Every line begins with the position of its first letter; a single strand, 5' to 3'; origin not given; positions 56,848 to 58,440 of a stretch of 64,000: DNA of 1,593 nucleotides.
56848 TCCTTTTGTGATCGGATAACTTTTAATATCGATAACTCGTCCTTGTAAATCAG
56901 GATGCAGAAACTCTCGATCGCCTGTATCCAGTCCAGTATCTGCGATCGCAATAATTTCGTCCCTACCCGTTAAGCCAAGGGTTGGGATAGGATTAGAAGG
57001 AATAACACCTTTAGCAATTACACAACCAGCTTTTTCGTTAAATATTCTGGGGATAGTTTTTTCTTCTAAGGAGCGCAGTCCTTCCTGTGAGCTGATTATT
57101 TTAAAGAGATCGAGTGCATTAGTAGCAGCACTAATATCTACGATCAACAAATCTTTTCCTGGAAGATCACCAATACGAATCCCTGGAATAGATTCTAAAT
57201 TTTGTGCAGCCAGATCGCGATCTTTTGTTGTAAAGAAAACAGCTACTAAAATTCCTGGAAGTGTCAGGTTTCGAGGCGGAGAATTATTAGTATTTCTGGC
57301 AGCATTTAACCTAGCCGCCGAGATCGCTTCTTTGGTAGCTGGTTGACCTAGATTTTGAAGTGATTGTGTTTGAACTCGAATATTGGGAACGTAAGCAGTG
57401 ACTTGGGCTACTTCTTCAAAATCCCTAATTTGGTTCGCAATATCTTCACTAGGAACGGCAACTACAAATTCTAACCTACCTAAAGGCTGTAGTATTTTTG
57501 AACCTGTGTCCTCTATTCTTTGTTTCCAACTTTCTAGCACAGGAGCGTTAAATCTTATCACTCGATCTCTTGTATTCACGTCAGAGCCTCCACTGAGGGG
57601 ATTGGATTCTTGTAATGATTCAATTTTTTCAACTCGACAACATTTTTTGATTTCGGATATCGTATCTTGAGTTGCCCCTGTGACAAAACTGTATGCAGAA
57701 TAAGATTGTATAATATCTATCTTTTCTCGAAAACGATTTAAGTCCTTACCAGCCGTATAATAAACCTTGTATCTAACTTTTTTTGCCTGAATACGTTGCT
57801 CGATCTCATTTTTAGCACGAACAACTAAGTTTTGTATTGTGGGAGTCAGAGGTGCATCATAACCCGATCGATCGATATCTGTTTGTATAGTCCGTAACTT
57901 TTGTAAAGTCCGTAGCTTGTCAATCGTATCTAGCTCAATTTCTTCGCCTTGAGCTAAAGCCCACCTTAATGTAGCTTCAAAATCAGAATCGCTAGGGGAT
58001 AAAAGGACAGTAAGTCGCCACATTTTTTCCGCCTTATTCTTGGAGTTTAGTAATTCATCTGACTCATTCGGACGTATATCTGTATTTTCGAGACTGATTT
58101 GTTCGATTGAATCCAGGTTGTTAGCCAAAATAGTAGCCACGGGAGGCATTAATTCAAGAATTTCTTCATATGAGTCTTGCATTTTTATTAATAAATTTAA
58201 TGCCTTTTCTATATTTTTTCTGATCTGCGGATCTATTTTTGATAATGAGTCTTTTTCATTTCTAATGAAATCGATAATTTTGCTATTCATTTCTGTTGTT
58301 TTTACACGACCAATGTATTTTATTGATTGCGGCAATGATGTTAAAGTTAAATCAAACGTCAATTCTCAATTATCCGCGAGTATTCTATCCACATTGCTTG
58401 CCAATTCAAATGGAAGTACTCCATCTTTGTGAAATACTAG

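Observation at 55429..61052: AT-rich three-gene cassette: cytoplasmic triple-GAF histidine kinase, stand-alone receiver and intracellular S8 protease with a large unknown N-terminal region; candidate phosphorelay-gated protease system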

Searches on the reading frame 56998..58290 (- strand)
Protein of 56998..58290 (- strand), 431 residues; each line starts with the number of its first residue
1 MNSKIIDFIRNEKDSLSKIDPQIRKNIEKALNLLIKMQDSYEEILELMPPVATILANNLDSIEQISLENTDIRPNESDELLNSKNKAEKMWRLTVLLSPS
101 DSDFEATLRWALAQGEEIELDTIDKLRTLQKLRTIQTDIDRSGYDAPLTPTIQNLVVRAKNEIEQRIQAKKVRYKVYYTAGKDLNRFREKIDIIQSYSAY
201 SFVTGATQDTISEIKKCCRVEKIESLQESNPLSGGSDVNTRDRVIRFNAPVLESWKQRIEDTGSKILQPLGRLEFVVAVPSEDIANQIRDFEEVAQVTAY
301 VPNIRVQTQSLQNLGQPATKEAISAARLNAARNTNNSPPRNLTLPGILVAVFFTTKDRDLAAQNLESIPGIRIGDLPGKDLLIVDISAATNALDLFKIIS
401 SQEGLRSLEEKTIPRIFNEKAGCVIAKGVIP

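Call 16: search_solved_structures(query=A2, max_evalue=10, show_alignments=2)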
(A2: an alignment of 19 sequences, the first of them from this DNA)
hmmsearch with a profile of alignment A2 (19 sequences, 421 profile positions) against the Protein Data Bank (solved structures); distinct sequences matched with E-value up to 10: 1.
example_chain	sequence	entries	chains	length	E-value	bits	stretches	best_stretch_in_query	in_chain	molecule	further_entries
2h50_A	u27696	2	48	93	0.71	11.8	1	73-116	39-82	small heat shock protein Hsp26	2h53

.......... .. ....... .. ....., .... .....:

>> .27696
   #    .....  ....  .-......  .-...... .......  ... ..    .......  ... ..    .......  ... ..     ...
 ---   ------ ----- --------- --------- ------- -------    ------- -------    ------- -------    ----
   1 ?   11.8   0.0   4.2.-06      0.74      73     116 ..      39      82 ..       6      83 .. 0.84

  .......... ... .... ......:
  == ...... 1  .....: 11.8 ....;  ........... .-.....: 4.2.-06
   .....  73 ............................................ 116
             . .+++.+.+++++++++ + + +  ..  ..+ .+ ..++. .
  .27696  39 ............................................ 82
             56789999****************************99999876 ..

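Call 24: predict_structure(alignment_id=A2)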
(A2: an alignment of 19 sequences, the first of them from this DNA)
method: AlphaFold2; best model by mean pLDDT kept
length: 431 residues; sequences in the alignment: 19
mean_pLDDT: 78.3   pTM: 0.43
mean pLDDT of the five models: 78.3, 76.9, 76.2, 75.0, 69.0
residues with pLDDT >= 90: 102; 70-90: 218; 50-70: 79; < 50: 32
segments of 3 or more residues with pLDDT < 50: 140-145, 225-238, 333-339
pLDDT, mean of each block of 10 residues (from residue 1): 78 83 88 79 76 88 76 69 86 88 88 87 82 58 57 87 79 71 71 74 77 84 51 37 90 91 90 89 91 92 85 69 57 47 80 93 92 90 91 91 91 67 57 46
secondary structure, 60 per line:
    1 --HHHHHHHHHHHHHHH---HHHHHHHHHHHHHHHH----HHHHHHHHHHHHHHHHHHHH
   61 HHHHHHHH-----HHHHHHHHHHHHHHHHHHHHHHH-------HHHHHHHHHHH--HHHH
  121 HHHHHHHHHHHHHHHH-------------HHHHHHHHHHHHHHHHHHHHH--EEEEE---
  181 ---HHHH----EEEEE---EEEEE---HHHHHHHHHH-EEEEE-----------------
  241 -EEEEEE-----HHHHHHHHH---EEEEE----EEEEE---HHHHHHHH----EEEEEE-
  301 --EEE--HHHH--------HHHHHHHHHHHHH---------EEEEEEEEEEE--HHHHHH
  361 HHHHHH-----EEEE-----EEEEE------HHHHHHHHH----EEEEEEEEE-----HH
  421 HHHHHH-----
elements in order: H3-17 H21-36 H41-68 H74-96 H104-114 H117-136 H150-170 E173-177 H184-187 E192-196 E200-204 H208-217 E219-223 E242-247 H253-261 E265-269 E274-278 H282-289 E294-299 E303-305 H308-311 H320-332 E342-352 H355-366 E372-375 E381-385 H392-400 E405-413 H419-426

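Call 27: fold_search(model_id=the predicted structure, library=pdb)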
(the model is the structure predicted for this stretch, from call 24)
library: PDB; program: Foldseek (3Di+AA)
matches with E <= 10: 660; with E <= 0.001: 0
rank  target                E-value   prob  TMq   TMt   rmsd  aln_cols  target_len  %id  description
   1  7egc_4                1.8e-02  0.20  0.11  0.11  26.7       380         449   13  p53-bound TFIID-based holo PIC on HDM2 promoter (released 2021-05-12)
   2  4f3q                  2.3e-02  0.35  0.12  0.18  18.3       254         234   13  Structure of a YebC family protein (CBU_1566) from Coxiella burnetii (released 2012-06-27)
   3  2f1f_A                4.0e-02  0.69  0.12  0.24  11.3       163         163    9  Crystal structure of the regulatory subunit of acetohydroxyacid synthase isozyme III from E. coli (released 2006-01-24)
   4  6z6m_CB               4.7e-02  0.20  0.12  0.08  26.4       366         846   12  Cryo-EM structure of human 80S ribosomes bound to EBP1, eEF2 and SERBP1 (released 2020-07-29)
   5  9iga_A                4.9e-02  0.21  0.13  0.12  19.6       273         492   15  Beta-hairpin macrocyclic peptide in complex with STAT1 (released 2026-02-18)
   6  1bf5_A                5.2e-02  0.18  0.12  0.10  20.0       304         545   13  TYROSINE PHOSPHORYLATED STAT-1/DNA COMPLEX (released 1998-08-12)
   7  8qfg                  6.3e-02  0.41  0.11  0.13  22.1       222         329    9  Cryogenic crystal structure of the Photoactivated Adenylate Cyclase OaPAC after 5 seconds of blue light illumination (released 2023-11-01)
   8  7lbm_Z                6.3e-02  0.13  0.11  0.11  27.1       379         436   14  Structure of the human Mediator-bound transcription pre-initiation complex (released 2021-03-24)
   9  6q2d_F                6.7e-02  0.14  0.11  0.13  23.6       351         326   11  Crystal structure of Methanobrevibacter smithii Dph2 in complex with Methanobrevibacter smithii elongation factor 2 (released 2019-10-16)
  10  5ca5_A                7.0e-02  0.54  0.12  0.18  17.8       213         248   14  Structure of the C. elegans NONO-1 homodimer (released 2015-12-09)
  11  7old_C                7.0e-02  0.23  0.13  0.08  25.9       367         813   12  Thermophilic eukaryotic 80S ribosome at pe/E (TI)-POST state (released 2022-01-26)
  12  6u9d_H                7.0e-02  0.15  0.12  0.16  26.9       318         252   11  Saccharomyces cerevisiae acetohydroxyacid synthase (released 2020-07-15)
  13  2fgc                  7.4e-02  0.63  0.11  0.24  11.2       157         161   16  Crystal structure of Acetolactate synthase- small subunit from Thermotoga maritima (released 2006-02-07)
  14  3pac                  8.6e-02  0.66  0.16  0.30  12.0       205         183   11  Crystal structure of PduT a trimeric bacterial microcompartment protein with 4Fe-4S cluster binding site (released 2010-12-01)
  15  3n79                  9.1e-02  0.60  0.16  0.31  12.2       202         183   11  PduT C38S Mutant from Salmonella enterica Typhimurium (released 2010-10-06)
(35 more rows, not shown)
